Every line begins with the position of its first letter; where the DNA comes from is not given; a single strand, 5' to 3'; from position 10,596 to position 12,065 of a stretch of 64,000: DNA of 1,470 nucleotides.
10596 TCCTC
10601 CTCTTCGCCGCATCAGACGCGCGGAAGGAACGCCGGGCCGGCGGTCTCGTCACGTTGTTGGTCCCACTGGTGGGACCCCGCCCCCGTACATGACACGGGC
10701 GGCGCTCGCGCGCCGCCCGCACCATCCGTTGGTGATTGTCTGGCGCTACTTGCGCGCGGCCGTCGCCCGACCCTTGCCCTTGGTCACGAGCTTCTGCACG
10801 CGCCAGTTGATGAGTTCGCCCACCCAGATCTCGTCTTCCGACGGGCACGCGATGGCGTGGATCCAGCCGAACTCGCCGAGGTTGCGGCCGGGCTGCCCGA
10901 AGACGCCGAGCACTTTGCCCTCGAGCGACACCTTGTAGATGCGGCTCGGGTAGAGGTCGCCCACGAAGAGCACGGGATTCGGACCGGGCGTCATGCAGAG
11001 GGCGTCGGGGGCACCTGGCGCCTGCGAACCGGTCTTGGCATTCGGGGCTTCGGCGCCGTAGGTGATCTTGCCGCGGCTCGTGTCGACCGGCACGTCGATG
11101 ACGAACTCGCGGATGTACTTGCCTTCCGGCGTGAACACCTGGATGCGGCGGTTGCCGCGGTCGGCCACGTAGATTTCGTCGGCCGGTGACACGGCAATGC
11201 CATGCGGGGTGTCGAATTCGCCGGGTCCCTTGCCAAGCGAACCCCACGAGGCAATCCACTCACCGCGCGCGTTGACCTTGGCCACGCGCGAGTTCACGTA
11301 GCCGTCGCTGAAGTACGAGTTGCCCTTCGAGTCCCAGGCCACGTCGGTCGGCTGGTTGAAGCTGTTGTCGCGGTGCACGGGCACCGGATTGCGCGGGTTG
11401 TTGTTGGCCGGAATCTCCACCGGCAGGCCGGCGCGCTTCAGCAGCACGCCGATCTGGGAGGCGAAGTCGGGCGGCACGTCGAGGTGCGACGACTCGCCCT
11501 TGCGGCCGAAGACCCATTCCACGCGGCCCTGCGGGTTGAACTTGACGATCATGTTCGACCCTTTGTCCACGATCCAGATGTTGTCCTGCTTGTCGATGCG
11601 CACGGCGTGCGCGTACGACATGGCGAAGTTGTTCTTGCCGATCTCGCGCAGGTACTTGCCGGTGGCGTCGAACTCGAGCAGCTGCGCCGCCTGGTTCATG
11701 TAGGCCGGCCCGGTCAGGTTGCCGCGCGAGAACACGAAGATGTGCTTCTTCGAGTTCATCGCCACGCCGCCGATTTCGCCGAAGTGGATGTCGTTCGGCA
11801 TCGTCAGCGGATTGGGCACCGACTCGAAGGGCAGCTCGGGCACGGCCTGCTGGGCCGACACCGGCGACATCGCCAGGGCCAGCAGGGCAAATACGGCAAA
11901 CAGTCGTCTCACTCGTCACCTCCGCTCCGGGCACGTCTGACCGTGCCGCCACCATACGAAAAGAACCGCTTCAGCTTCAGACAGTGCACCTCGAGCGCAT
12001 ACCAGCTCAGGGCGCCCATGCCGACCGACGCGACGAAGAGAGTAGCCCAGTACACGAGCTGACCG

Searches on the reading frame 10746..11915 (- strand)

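Call 24: search_protein_families(library=pfam, proteins=[window:10746-11915:-], max_evalue=0.0001)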
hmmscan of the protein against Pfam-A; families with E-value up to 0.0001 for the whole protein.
window:10746-11915:- (389 aa): 5 families
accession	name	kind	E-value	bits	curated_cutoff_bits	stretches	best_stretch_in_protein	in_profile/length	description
PF01436.27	NHL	-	4.2e-16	58.5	20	1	234-261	1-28/28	NHL repeat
PF17170.10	DUF5128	-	8.9e-07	28.8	22.9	0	217-276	72-133/321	6-bladed beta-propeller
PF22701.2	Mala_s_1-like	-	3.6e-06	27.3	27.5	0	186-270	87-165/195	Mal s 1 allergenic protein-like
PF24684.1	Vgb_lyase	-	1.3e-05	24.6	50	0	188-254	224-284/290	Virginiamycin B lyase family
PF08450.18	SGL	-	3.9e-05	23.8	26.3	0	235-278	184-225/246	SMP-30/Gluconolactonase/LRE-like region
